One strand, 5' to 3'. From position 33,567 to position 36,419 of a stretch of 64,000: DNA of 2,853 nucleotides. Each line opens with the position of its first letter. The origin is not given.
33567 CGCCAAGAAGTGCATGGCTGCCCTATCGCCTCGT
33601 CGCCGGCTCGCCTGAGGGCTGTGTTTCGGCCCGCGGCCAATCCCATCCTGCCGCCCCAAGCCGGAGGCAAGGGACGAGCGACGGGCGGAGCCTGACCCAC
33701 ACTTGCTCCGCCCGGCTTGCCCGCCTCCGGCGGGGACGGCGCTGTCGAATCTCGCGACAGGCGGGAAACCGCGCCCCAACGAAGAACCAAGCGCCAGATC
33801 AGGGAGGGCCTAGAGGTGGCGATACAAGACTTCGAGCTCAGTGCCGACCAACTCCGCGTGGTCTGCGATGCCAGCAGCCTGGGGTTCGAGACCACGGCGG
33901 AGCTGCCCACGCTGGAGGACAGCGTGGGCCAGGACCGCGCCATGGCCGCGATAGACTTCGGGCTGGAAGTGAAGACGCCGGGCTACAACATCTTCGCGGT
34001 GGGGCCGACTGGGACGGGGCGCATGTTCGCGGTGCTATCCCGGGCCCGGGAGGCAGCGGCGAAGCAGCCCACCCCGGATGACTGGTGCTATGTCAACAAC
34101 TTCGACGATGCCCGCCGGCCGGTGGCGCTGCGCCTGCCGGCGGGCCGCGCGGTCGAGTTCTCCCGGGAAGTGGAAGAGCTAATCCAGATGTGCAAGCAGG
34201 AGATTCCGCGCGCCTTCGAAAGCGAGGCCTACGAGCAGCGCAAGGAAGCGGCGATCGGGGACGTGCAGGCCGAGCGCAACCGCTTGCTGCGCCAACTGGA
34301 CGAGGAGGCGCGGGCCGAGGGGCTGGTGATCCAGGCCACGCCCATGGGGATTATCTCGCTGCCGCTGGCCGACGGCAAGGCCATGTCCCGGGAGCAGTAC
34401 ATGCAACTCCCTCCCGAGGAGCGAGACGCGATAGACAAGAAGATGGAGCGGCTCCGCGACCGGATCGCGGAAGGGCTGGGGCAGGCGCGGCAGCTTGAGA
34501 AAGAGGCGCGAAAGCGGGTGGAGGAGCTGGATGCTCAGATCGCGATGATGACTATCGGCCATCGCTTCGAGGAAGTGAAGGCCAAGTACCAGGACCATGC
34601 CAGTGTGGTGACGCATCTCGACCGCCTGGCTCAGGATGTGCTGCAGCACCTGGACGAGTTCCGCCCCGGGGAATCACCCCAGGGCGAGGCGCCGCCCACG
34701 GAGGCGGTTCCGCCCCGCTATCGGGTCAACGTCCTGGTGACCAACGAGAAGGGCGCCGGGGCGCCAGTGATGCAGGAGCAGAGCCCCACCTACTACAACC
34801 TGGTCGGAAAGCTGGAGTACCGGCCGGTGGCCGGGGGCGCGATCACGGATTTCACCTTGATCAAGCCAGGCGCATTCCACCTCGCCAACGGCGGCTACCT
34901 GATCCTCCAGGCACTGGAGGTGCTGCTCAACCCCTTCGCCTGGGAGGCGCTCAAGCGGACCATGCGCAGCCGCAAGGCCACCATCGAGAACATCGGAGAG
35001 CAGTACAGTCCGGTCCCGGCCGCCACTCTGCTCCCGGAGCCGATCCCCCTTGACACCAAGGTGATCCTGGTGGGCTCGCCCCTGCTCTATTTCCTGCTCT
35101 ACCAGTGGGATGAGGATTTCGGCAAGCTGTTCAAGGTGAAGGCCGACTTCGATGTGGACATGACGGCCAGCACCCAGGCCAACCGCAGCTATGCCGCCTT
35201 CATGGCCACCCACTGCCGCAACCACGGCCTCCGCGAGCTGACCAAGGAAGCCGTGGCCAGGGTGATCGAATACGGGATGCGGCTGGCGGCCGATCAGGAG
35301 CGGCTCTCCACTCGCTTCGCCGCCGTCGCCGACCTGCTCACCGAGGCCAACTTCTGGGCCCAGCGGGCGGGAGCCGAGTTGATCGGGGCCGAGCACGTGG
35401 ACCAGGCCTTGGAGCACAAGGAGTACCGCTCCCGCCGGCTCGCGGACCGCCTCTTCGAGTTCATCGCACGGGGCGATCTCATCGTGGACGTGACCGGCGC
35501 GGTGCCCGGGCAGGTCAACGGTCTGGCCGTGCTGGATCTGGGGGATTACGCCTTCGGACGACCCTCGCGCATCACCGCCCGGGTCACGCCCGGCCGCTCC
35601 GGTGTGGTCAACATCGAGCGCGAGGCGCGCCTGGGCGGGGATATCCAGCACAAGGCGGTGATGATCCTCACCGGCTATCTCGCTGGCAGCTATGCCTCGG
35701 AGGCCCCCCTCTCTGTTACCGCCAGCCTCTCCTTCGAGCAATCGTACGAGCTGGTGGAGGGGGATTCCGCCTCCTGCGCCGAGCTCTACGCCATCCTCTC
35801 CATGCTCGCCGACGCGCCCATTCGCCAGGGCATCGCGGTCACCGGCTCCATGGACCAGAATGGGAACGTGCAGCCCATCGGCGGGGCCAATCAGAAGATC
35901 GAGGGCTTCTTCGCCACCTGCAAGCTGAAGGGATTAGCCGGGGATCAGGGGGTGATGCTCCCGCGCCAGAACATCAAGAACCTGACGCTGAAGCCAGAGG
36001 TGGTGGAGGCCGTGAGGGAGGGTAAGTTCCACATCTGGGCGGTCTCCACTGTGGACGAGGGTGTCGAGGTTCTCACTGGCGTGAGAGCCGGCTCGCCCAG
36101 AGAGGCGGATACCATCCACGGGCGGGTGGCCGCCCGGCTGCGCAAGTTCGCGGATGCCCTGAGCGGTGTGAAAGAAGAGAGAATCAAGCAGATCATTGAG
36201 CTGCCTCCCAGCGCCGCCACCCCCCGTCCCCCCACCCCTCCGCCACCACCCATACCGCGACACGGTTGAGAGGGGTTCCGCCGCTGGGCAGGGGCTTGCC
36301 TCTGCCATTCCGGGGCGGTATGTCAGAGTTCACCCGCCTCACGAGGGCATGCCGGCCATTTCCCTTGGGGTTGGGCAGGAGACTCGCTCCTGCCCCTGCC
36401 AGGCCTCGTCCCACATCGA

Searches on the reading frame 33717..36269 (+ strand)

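Call 7: search_protein_families(library=pfam, proteins=[window:33717-36269:+], max_evalue=0.001)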
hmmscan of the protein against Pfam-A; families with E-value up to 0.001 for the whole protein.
window:33717-36269:+ (850 aa): 4 families
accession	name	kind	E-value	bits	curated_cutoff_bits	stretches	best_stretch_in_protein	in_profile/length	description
PF13654.12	AAA_32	-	3.8e-50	169.8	21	1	348-479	2-133/133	LonB-like, AAA domain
PF20436.4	LonB_AAA-LID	-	6e-27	93.9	22.4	1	508-571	2-65/65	Archaeal LonB, AAA+ ATPase LID domain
PF20437.3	LonC_helical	-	9.7e-17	61.1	24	1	122-155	1-34/34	Lon-like LonC helical domain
PF05362.19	Lon_C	-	5.3e-09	36.4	21.1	1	681-784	108-200/205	Lon protease (S16) C-terminal proteolytic domain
